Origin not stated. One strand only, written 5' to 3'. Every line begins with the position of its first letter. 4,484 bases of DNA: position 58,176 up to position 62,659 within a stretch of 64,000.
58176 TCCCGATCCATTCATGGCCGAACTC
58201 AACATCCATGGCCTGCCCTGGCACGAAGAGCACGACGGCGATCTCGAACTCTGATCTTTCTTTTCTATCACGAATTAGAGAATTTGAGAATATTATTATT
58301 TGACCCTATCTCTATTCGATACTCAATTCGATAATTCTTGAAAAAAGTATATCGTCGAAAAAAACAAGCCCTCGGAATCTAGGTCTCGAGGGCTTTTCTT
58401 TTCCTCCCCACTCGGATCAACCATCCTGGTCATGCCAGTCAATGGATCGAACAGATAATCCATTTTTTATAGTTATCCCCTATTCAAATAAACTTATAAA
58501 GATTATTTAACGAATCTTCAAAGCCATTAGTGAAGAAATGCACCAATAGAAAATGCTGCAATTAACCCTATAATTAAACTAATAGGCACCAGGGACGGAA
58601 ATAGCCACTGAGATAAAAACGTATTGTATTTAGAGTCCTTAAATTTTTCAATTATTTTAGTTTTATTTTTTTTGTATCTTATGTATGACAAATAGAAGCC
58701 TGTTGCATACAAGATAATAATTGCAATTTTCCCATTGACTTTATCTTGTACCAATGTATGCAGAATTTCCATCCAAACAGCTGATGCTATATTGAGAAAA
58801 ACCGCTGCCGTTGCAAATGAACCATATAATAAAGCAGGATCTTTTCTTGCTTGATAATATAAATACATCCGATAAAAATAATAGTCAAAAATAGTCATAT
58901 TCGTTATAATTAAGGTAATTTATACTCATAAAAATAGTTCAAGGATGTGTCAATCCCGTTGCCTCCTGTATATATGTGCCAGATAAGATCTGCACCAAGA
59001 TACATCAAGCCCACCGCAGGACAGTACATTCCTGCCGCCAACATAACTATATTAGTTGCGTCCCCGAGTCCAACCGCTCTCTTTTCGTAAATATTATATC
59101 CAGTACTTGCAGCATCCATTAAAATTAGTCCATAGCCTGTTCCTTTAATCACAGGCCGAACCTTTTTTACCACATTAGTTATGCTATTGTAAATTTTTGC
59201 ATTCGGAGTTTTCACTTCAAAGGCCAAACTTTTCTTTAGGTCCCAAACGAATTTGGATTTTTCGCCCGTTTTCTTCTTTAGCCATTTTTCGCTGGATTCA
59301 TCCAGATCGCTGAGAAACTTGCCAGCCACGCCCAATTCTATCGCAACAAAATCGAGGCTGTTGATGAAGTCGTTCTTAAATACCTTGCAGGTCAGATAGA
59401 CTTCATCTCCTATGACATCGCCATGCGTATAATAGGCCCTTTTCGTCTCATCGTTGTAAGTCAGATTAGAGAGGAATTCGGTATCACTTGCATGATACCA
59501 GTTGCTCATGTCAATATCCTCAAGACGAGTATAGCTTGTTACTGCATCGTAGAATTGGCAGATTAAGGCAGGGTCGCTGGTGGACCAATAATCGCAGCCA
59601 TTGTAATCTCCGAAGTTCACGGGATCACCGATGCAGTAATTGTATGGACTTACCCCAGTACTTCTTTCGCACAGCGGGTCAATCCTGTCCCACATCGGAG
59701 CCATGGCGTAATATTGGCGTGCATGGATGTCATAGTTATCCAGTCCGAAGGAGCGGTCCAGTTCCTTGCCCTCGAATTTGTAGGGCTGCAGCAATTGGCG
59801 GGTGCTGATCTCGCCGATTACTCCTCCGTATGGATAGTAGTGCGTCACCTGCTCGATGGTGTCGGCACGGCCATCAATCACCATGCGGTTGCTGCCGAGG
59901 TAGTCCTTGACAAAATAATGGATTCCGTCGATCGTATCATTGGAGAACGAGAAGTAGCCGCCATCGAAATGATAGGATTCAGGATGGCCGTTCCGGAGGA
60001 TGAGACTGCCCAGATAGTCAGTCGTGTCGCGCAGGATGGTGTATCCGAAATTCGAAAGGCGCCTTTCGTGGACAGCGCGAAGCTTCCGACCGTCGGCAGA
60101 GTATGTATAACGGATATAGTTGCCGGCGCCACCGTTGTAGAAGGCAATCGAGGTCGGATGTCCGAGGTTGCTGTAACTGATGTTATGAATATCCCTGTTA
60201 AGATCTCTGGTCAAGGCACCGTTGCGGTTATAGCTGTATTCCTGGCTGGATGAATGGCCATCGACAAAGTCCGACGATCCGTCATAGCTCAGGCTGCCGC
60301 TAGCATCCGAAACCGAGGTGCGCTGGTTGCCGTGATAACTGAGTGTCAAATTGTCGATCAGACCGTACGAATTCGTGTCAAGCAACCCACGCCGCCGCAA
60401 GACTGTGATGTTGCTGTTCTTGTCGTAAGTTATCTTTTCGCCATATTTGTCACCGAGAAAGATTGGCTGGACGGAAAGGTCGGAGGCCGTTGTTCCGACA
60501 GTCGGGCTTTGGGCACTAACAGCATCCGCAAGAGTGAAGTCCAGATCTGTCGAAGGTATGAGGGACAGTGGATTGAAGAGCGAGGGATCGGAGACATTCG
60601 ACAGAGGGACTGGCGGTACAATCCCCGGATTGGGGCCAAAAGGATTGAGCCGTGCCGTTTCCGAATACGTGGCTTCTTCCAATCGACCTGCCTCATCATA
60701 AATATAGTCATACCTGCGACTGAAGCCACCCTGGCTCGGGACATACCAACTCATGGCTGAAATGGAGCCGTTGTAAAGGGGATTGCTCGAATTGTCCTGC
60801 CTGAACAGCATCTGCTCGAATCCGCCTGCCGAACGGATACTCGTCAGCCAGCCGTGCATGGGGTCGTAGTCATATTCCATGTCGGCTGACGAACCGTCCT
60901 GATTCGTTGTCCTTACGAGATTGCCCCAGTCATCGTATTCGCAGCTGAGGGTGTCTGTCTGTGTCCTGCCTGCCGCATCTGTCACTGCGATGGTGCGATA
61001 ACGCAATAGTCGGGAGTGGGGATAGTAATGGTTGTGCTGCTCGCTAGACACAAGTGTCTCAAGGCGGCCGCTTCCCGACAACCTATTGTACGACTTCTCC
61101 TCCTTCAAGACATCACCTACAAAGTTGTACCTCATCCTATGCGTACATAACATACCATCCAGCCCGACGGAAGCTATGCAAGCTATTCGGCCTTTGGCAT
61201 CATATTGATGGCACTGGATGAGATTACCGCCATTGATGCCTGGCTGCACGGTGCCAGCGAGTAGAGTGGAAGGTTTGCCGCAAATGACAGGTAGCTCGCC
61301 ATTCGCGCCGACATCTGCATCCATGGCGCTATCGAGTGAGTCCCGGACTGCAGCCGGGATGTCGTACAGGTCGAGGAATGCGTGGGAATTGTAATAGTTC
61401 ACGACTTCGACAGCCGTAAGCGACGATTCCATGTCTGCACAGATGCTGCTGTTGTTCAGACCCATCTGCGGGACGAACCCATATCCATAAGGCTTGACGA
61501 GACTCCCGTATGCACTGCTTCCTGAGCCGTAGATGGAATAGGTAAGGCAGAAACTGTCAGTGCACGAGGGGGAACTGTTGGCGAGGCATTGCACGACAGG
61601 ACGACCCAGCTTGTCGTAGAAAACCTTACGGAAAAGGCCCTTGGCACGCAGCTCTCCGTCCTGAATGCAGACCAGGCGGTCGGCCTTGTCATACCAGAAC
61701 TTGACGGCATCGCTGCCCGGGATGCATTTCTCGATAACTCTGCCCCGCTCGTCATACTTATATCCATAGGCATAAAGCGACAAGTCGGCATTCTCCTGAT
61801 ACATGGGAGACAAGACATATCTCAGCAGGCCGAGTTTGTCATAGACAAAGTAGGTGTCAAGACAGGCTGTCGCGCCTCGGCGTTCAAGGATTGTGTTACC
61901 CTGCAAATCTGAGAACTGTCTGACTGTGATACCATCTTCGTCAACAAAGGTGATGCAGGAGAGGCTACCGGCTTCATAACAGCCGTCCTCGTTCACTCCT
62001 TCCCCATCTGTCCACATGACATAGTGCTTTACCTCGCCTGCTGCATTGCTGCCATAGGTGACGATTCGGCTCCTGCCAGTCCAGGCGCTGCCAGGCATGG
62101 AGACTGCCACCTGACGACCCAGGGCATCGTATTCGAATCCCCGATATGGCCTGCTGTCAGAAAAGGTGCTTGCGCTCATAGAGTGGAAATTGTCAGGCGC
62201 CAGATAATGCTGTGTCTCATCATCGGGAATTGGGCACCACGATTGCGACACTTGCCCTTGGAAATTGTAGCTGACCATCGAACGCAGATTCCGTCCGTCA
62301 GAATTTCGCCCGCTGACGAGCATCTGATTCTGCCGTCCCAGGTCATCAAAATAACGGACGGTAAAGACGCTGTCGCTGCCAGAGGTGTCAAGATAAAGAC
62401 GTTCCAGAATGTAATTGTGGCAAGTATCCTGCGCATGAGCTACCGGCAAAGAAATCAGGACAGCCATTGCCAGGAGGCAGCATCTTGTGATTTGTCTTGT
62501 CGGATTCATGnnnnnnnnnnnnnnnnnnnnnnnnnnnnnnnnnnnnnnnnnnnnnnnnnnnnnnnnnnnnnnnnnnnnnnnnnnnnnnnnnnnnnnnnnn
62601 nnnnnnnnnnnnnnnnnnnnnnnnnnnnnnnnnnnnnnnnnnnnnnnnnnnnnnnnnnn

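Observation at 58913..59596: RHS toxin C-terminal domain (228 aa) with no recognisable catalytic signature and a glycine-zipper-like hydrophobic tail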

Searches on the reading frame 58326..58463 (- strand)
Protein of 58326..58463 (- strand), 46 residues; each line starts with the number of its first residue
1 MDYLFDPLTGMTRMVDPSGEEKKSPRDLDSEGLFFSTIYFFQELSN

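Call 92: search_protein_families(library=ncbifam, proteins=[window:58326-58463:-], max_evalue=1)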
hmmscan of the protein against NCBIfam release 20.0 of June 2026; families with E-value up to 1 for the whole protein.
seq(46 aa): 0 families

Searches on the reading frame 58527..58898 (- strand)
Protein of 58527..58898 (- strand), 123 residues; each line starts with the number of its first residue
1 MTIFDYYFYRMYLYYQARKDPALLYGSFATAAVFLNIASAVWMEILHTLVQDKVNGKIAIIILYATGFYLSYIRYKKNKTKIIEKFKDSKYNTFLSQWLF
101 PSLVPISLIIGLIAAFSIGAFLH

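Call 3: search_protein_families(library=pfam, proteins=[window:58527-58898:-], max_evalue=1)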
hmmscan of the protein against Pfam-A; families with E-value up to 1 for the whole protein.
window:58527-58898:- (123 aa): 1 family
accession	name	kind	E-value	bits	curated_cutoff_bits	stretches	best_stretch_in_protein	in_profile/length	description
PF00119.25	ATP-synt_A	-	0.0096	16.2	33.9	1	32-118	64-147/217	ATP synthase A chain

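Call 4: search_protein_families(library=ncbifam, proteins=[window:58527-58898:-], max_evalue=1)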
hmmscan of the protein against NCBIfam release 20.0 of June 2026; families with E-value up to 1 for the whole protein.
window:58527-58898:- (123 aa): 4 families
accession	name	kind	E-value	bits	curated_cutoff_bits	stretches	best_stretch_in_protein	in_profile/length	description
NF053699.1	bfi_fam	equivalog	0.0025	17.8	100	1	1-110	1-118/131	Bfi1 family immunity protein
NF047602.1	MscsSHelicob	equivalog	0.0046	16.4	400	1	58-112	14-66/260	small-conductance mechanosensitive channel MscS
NF047986.1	C_WD1278_WD0630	domain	0.081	13.1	27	1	17-49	2-34/64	TomO hydrophobic C-terminal domain-containing protein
NF038277.1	accessory_MacP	equivalog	0.19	12.2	45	1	78-115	60-94/98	cell wall synthase accessory phosphoprotein MacP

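Call 39: find_encoding_contigs(protein=window:58527-58898:-, flank=6000, max_places=6)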
Protein window:58527-58898:- (123 aa): 21 contigs read that carry it; 6 places shown.
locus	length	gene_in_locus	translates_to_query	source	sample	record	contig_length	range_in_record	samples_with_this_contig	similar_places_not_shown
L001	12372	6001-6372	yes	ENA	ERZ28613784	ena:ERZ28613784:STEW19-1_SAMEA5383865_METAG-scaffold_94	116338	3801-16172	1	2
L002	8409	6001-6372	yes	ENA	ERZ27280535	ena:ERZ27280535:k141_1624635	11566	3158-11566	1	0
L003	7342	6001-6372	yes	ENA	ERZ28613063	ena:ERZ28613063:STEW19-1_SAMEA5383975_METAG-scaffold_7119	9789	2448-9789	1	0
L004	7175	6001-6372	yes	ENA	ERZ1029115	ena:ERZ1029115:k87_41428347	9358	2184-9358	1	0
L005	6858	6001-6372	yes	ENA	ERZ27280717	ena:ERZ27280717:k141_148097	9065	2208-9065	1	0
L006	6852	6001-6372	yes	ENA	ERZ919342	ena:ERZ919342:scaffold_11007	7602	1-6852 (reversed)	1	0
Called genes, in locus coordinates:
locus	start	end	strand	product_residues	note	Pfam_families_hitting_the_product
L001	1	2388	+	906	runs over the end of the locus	-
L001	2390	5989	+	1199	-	PF20041:DUF6443, PF05593:RHS_repeat (faint)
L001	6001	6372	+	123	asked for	-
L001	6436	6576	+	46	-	-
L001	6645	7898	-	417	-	PF03435:Sacchrp_dh_NADP, PF16653:Sacchrp_dh_C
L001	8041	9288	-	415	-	PF03977:OAD_beta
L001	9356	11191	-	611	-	PF00682:HMGL-like, PF02436:PYC_OADA, PF00364:Biotin_lipoyl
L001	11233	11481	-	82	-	PF04277:OAD_gamma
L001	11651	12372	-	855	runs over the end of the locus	PF00933:Glyco_hydro_3, PF00144:Beta-lactamase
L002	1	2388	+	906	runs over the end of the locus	-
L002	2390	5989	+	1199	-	PF20041:DUF6443, PF05593:RHS_repeat (faint)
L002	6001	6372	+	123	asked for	-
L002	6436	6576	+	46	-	-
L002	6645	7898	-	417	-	PF03435:Sacchrp_dh_NADP, PF16653:Sacchrp_dh_C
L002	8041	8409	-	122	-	?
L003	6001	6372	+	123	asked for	-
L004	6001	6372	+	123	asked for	-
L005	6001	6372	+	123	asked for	-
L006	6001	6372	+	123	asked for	-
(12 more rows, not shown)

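Call 52: search_protein_families(library=ncbifam, alignment_id=A5, max_evalue=1)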
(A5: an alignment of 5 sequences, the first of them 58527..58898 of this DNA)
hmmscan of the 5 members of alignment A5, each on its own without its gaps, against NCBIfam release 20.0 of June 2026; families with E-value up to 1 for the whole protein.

A. member 1, window:58527-58898:- (123 aa): 4 families
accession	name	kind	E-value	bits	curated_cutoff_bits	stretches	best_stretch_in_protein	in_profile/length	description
NF053699.1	bfi_fam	equivalog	0.0025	17.8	100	1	1-110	1-118/131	Bfi1 family immunity protein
NF047602.1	MscsSHelicob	equivalog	0.0046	16.4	400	1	58-112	14-66/260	small-conductance mechanosensitive channel MscS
NF047986.1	C_WD1278_WD0630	domain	0.081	13.1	27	1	17-49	2-34/64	TomO hydrophobic C-terminal domain-containing protein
NF038277.1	accessory_MacP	equivalog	0.19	12.2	45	1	78-115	60-94/98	cell wall synthase accessory phosphoprotein MacP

B. families by the number of members that match (of 5 scanned): 7 families
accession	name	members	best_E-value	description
NF053699.1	bfi_fam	4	6.3e-05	Bfi1 family immunity protein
NF047602.1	MscsSHelicob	1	0.0046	small-conductance mechanosensitive channel MscS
NF041554.1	SA1362_fam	1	0.013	SA1362 family protein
NF008278.0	PRK11056.1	1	0.017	YijD family membrane protein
NF047986.1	C_WD1278_WD0630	1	0.081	TomO hydrophobic C-terminal domain-containing protein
NF038277.1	accessory_MacP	1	0.19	cell wall synthase accessory phosphoprotein MacP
TIGR03592.1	yidC_oxa1_cterm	1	0.53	membrane protein insertase YidC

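Call 65: search_protein_families(library=pfam, proteins=[L001:1-2388:+], max_evalue=0.1)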
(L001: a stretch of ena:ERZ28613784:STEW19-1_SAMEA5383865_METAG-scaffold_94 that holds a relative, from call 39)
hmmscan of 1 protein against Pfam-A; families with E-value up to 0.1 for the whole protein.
L001:1-2388:+ (795 aa): 1 family
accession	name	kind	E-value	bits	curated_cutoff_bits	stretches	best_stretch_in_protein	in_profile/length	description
PF05593.20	RHS_repeat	-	4.7e-05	24.1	22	1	759-784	12-37/38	RHS Repeat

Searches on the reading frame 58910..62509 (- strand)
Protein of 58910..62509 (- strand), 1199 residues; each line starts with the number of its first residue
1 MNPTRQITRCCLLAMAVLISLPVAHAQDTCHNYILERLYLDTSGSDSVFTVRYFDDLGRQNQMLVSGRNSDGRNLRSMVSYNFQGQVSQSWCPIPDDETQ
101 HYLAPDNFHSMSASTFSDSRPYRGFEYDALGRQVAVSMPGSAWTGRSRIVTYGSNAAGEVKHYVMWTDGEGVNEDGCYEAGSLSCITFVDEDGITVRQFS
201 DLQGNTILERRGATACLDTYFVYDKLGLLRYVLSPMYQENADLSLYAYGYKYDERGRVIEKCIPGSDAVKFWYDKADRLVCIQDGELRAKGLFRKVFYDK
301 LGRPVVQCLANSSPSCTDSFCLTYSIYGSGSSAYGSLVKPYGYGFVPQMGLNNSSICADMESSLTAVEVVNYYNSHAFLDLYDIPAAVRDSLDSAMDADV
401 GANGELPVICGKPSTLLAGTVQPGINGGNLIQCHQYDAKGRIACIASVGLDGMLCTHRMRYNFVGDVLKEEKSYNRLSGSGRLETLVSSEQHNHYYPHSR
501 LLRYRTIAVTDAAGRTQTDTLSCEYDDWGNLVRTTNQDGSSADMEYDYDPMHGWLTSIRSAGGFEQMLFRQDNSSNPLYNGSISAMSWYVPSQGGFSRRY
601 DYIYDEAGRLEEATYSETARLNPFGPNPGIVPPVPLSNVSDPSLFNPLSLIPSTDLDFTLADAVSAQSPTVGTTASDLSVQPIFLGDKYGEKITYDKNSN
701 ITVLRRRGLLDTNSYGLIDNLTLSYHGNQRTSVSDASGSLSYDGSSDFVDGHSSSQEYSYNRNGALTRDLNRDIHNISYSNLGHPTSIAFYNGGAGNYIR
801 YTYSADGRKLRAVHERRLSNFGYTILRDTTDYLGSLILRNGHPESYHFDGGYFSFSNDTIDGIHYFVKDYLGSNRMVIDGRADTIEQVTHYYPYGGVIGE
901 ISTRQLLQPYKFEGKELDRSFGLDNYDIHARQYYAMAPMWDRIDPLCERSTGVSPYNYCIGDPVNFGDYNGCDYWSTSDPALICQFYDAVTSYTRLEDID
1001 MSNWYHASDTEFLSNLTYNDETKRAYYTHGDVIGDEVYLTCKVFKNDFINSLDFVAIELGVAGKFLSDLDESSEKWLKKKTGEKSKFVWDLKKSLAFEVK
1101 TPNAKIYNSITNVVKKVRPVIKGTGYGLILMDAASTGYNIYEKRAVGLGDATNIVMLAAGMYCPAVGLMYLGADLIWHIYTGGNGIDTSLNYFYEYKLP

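Call 3: search_protein_families(library=pfam, proteins=[window:58910-62509:-], max_evalue=1)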
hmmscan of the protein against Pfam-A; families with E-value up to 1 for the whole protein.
window:58910-62509:- (1199 aa): 2 families
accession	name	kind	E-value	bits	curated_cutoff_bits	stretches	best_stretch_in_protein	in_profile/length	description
PF05593.20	RHS_repeat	-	2.3e-13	50.6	22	2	525-563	1-36/38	RHS Repeat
PF20041.5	DUF6443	-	7.5e-12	46.1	27.8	1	42-151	17-132/137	Domain of unknown function (DUF6443)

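Call 4: search_protein_families(library=ncbifam, proteins=[window:58910-62509:-], max_evalue=1)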
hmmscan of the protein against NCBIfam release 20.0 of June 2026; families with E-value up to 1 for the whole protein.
window:58910-62509:- (1199 aa): 2 families
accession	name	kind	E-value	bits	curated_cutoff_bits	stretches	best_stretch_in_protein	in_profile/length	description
TIGR03696.1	Rhs_assc_core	domain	2.3e-11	44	32.5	1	891-971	1-75/76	RHS repeat-associated core domain-containing protein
TIGR01643.1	YD_repeat_2x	repeat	2.1e-05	24.8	15.8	1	503-541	4-38/42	YD repeat-containing protein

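Call 73: list_cluster_members(proteins=[window:58910-62509:-, window:58527-58898:-, L001:6645-7898:-, L001:9356-11191:-])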
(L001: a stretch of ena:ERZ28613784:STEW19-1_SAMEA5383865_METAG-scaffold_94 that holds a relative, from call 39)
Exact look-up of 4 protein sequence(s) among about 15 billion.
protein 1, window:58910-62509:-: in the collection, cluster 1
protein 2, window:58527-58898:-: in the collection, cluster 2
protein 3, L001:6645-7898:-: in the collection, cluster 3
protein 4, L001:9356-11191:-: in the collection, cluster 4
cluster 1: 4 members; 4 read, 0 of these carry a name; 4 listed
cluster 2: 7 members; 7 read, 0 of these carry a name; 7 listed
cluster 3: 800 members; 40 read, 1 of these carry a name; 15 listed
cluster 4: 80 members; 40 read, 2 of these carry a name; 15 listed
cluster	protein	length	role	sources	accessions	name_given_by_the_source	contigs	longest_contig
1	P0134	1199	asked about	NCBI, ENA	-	-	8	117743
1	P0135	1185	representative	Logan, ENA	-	-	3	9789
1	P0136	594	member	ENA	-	-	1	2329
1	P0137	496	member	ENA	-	-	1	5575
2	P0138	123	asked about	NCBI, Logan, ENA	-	-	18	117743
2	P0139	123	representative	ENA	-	-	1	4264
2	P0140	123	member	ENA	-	-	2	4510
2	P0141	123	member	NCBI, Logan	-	-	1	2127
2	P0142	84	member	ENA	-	-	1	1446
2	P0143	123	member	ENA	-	-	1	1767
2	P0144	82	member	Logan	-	-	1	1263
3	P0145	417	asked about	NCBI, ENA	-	-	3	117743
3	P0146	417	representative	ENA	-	-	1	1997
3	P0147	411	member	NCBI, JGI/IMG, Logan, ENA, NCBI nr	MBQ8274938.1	MAG: saccharopine dehydrogenase family protein [Bacteroidaceae bacterium] | saccharopine dehydrogenase family protein [Bacteroidaceae bacterium]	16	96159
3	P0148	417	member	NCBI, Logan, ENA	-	-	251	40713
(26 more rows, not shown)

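Call 88: find_encoding_contigs(protein=window:58910-62509:-, flank=10000, max_places=2)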
Protein window:58910-62509:- (1199 aa): 8 contigs read that carry it; 2 places shown.
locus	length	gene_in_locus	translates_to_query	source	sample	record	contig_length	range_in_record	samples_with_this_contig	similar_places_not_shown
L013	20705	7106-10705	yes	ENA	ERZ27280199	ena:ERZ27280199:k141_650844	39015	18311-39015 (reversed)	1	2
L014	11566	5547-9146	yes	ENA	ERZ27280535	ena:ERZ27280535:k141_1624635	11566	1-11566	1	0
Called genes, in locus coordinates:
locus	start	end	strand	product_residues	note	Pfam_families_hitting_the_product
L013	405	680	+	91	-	-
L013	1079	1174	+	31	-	-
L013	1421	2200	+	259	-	PF13525:YfiO, PF13174:TPR_6 (faint)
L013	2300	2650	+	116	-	PF01192:RNA_pol_Rpb6 (weak)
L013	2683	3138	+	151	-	PF14126:DUF4293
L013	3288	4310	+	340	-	-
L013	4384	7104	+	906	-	-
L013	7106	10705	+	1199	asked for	PF20041:DUF6443, PF05593:RHS_repeat (faint)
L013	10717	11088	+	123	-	-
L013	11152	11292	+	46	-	-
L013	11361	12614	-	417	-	PF03435:Sacchrp_dh_NADP, PF16653:Sacchrp_dh_C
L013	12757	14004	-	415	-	PF03977:OAD_beta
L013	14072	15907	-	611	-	PF00682:HMGL-like, PF02436:PYC_OADA, PF00364:Biotin_lipoyl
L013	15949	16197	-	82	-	PF04277:OAD_gamma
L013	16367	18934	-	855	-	PF00933:Glyco_hydro_3, PF00144:Beta-lactamase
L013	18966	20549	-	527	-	PF00149:Metallophos, PF02872:5_nucleotid_C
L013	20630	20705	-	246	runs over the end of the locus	PF11967:RecO_N, PF02565:RecO_C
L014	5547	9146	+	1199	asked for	PF20041:DUF6443, PF05593:RHS_repeat (faint)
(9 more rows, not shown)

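Call 92: search_protein_families(library=ncbifam, proteins=[L013:4384-7104:+, L013:3288-4310:+], max_evalue=1)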
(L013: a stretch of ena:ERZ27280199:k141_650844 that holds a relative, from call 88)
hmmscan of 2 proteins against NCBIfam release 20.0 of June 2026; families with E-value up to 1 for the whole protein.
L013:4384-7104:+ (906 aa): 1 family
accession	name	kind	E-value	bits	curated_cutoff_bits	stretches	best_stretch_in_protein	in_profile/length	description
TIGR01643.1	YD_repeat_2x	repeat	0.023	15.2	15.8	1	874-896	16-38/42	YD repeat-containing protein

L013:3288-4310:+ (340 aa): 0 families
